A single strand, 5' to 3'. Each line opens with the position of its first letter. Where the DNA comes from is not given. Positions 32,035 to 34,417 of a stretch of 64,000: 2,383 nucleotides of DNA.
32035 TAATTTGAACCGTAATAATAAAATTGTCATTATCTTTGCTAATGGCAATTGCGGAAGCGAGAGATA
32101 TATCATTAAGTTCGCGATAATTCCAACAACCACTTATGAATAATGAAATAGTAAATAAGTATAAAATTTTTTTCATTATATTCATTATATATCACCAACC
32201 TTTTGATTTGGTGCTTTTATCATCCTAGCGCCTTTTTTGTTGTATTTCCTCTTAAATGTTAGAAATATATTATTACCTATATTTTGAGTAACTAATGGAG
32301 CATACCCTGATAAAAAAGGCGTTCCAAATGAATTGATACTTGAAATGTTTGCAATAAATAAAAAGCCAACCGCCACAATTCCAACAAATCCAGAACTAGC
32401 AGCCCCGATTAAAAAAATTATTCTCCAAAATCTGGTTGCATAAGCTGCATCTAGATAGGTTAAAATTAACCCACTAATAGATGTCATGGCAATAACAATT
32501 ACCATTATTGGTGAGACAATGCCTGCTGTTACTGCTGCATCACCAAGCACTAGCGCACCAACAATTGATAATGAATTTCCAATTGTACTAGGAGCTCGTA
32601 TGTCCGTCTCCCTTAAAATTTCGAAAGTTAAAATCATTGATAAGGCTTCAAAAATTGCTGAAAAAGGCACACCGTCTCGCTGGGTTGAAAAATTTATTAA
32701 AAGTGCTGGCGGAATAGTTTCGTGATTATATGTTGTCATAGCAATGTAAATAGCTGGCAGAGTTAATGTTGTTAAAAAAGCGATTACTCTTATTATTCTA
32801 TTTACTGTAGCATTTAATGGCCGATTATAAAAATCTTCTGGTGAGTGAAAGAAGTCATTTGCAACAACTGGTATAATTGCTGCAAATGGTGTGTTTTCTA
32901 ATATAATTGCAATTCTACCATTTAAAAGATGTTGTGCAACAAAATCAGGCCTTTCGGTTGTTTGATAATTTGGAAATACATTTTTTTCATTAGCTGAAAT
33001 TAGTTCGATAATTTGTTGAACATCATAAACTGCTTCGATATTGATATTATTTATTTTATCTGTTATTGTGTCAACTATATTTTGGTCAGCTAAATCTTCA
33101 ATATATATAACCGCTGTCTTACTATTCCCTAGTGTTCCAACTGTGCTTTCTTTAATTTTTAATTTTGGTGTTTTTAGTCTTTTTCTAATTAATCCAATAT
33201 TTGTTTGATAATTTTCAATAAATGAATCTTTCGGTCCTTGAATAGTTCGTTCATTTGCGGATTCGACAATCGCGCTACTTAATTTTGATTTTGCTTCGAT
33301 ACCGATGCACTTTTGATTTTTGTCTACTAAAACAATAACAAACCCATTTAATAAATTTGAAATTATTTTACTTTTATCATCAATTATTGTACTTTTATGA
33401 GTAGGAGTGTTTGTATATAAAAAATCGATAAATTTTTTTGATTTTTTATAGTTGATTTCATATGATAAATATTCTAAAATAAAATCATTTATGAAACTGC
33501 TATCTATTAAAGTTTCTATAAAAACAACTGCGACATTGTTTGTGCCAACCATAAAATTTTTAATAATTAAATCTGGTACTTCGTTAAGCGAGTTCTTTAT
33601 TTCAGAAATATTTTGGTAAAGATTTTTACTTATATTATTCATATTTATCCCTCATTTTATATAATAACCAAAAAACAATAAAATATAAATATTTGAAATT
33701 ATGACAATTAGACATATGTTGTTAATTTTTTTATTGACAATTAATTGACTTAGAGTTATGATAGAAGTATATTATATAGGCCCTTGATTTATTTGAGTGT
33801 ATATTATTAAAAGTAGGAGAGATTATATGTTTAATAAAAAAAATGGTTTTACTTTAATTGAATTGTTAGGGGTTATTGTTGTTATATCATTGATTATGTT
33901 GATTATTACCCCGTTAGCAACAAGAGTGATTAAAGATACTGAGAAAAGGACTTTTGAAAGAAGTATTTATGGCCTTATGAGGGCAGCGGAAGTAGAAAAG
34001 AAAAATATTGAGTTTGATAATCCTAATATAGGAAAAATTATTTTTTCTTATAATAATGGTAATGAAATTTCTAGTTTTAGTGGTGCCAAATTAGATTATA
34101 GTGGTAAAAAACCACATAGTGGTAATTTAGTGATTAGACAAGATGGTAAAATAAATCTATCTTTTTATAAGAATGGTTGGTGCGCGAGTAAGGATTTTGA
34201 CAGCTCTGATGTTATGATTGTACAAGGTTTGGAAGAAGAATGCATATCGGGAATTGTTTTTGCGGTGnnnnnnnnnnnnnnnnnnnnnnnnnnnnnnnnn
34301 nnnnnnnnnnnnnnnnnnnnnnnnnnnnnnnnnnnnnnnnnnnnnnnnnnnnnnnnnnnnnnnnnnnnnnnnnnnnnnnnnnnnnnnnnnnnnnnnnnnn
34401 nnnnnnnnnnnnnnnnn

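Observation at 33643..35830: Orphan giant prepilin-type protein with six tandem Ig-like domains, divergently arranged with the gerA operon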

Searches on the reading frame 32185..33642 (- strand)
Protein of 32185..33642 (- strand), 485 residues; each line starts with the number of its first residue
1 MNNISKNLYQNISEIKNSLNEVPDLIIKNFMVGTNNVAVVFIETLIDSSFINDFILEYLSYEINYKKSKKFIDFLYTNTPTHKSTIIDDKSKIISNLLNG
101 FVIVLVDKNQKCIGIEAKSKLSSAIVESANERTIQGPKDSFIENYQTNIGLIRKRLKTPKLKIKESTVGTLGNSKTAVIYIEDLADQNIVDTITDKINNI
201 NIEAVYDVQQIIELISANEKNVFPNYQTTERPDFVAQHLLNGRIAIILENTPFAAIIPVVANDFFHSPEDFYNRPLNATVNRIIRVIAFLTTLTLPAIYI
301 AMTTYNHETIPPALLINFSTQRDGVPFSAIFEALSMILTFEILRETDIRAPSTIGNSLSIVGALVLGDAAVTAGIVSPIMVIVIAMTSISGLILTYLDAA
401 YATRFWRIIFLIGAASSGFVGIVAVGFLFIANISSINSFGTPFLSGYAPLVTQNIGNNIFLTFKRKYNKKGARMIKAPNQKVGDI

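Call 21: find_encoding_contigs(protein=window:32185-33642:-, flank=2000, max_places=4)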
Protein window:32185-33642:- (485 aa): 4 contigs read that carry it; 4 places shown.
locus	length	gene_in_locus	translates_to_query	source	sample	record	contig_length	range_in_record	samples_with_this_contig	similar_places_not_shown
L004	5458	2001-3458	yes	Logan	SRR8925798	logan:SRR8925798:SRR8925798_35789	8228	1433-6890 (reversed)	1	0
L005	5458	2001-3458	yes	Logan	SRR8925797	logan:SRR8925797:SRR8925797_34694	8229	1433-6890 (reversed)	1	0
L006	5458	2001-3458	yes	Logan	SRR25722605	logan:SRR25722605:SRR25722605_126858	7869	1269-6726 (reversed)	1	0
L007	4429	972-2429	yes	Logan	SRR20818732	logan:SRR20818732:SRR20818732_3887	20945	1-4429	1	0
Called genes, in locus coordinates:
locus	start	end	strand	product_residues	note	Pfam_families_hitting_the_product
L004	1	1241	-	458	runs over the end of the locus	PF13750:Big_3_3 (faint), PF18981:InlK_D3 (faint), PF17963:Big_9 (faint), PF02494:HYR (faint), PF15418:DUF4625 (faint), PF16403:Bact_surface_Ig-like, PF19077:Big_13 (faint), PF16403:Bact_surface_Ig-like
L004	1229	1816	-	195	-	PF07963:N_methyl (weak)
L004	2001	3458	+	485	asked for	PF03323:GerA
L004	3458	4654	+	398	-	PF25198:Spore_GerAC_N, PF05504:Spore_GerAC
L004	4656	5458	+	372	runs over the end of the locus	PF03845:Spore_permease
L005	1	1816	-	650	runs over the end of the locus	PF07963:N_methyl (weak), PF16403:Bact_surface_Ig-like, PF18981:InlK_D3 (faint), PF02494:HYR (faint), PF15418:DUF4625 (faint), PF16403:Bact_surface_Ig-like (weak), PF19077:Big_13 (faint), PF16403:Bact_surface_Ig-like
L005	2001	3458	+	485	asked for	PF03323:GerA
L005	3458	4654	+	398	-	PF25198:Spore_GerAC_N, PF05504:Spore_GerAC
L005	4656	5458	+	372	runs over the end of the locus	PF03845:Spore_permease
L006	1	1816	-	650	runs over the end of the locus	PF07963:N_methyl (weak), PF16403:Bact_surface_Ig-like, PF18981:InlK_D3 (faint), PF02494:HYR (faint), PF15418:DUF4625 (faint), PF16403:Bact_surface_Ig-like (weak), PF19077:Big_13 (faint), PF16403:Bact_surface_Ig-like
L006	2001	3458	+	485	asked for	PF03323:GerA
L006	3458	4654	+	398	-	PF25198:Spore_GerAC_N, PF05504:Spore_GerAC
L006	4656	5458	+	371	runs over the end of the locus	PF03845:Spore_permease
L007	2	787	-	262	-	?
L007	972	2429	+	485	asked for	PF03323:GerA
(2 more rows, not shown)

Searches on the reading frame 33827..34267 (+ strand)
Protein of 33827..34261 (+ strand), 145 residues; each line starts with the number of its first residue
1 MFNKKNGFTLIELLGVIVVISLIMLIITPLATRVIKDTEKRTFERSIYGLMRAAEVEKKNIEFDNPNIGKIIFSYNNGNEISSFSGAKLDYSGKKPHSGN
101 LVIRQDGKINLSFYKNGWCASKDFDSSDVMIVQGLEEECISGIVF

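Call 44: predict_structure(alignment_id=A3)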
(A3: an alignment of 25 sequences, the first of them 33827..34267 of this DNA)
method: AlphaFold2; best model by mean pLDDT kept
length: 147 residues; sequences in the alignment: 25
mean_pLDDT: 81.5   pTM: 0.65
mean pLDDT of the five models: 81.5, 79.6, 77.0, 70.9, 48.7
residues with pLDDT >= 90: 22; 70-90: 104; 50-70: 17; < 50: 4
segments of 3 or more residues with pLDDT < 50: none
pLDDT, mean of each block of 10 residues (from residue 1): 61 90 91 89 90 83 66 86 79 81 86 89 83 83 56
secondary structure, 60 per line:
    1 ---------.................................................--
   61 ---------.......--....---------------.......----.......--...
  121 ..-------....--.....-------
elements in order: H10-58 E70-76 E79-82 E98-104 E109-115 E118-122 E130-133 H136-140

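Call 49: fold_search(model_id=the predicted structure, library=pdb)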
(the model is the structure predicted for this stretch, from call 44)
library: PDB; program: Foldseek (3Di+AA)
matches with E <= 10: 426; with E <= 0.001: 0
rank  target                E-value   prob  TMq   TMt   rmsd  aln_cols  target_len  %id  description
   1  8dx4_B                1.7e-01  0.66  0.35  0.13   5.5        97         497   20  Clostridioides difficile R20291 minor pilin - PilW fused with Maltose Binding Protein (released 2022-09-21)
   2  6iov_A                3.9e-01  0.09  0.20  0.14  15.8       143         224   14  The ligand binding domain of Mlp37 with arginine (released 2019-11-06)
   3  4pnw_A                4.4e-01  0.21  0.22  0.12   8.5        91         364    8  E. coli sliding clamp in complex with (R)-6-bromo-9-(2-((S)-1-carboxy-2-phenylethylamino)-2-oxoethyl)-2,3,4,9-tetrahyd (released 2014-03-05)
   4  7t31_B                5.0e-01  0.23  0.31  0.12   9.2       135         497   15  X-ray Structure of Clostridiodies difficile PilW (released 2022-10-19)
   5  3q4j_E                5.3e-01  0.16  0.24  0.13   8.8       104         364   10  Structure of a small peptide ligand bound to E.coli DNA sliding clamp (released 2011-12-28)
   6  7azk_B                5.3e-01  0.13  0.22  0.12   8.6       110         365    9  DNA polymerase sliding clamp from Escherichia coli with peptide 35 bound (released 2021-12-01)
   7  6amq_D                5.7e-01  0.18  0.24  0.12   9.0        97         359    9  Crystal structure of the DNA polymerase III subunit beta from Enterobacter cloacae (released 2017-11-01)
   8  6e8e_A                5.7e-01  0.16  0.24  0.11   8.7       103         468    9  Crystal structure of the Escherichia coli sliding clamp-MutL complex. (released 2019-05-01)
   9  7azl_D                5.7e-01  0.13  0.23  0.12   9.6       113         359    6  DNA polymerase sliding clamp from Escherichia coli with peptide 38 bound (released 2021-12-01)
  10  2p4b_C                5.7e-01  0.10  0.19  0.12  14.2        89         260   11  Crystal structure of E.coli RseB (released 2007-05-22)
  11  3m4w_C                5.7e-01  0.09  0.19  0.11  14.6        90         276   11  Structural basis for the negative regulation of bacterial stress response by RseB (released 2010-05-05)
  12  4n97_A                6.0e-01  0.12  0.21  0.11   9.5       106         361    9  E. coli sliding clamp in complex with 5-nitroindole (released 2013-11-06)
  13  6fvm_A                6.0e-01  0.12  0.21  0.12   9.0       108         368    9  Mutant DNA polymerase sliding clamp from Escherichia coli with bound P7 peptide (released 2019-04-10)
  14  3q4j_B                6.4e-01  0.15  0.24  0.13   8.6       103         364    9  Structure of a small peptide ligand bound to E.coli DNA sliding clamp (released 2011-12-28)
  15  8v1k_A                6.4e-01  0.09  0.20  0.17  13.9       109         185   11  Crystal structure of outer membrane lipoprotein carrier protein (LolA) from Francisella tularensis (released 2023-11-29)
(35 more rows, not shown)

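Call 73: search_protein_representatives(protein=window:33827-34261:+)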
Query: 145 residues. Proteins with E-value up to 0.001 (for the whole library): 4838; up to 1e-10: 747; up to 1e-30: 2. The best 150 are listed.
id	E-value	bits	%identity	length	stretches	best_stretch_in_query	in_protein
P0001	3.7e-88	308.5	100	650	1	1-145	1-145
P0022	3.8e-35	136.8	45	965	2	2-143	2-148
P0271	3.5e-28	114.2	43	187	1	5-140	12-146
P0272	2.1e-27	111.7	43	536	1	4-141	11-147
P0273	5.4e-27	110.3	38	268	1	5-144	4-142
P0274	1.5e-26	108.9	41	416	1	3-139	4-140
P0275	1.6e-26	108.8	43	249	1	5-139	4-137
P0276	2.4e-26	108.3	43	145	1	5-140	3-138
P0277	5.6e-26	107.1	43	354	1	4-139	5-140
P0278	8.6e-26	106.5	42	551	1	3-139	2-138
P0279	1.7e-25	105.5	36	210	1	5-144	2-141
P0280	1.8e-25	105.4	40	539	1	4-140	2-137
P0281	2.9e-25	104.7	42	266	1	2-143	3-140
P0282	4.6e-25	104.1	41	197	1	4-139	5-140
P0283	7.2e-25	103.5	38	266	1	3-141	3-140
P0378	2.3e-19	85.6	36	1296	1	5-139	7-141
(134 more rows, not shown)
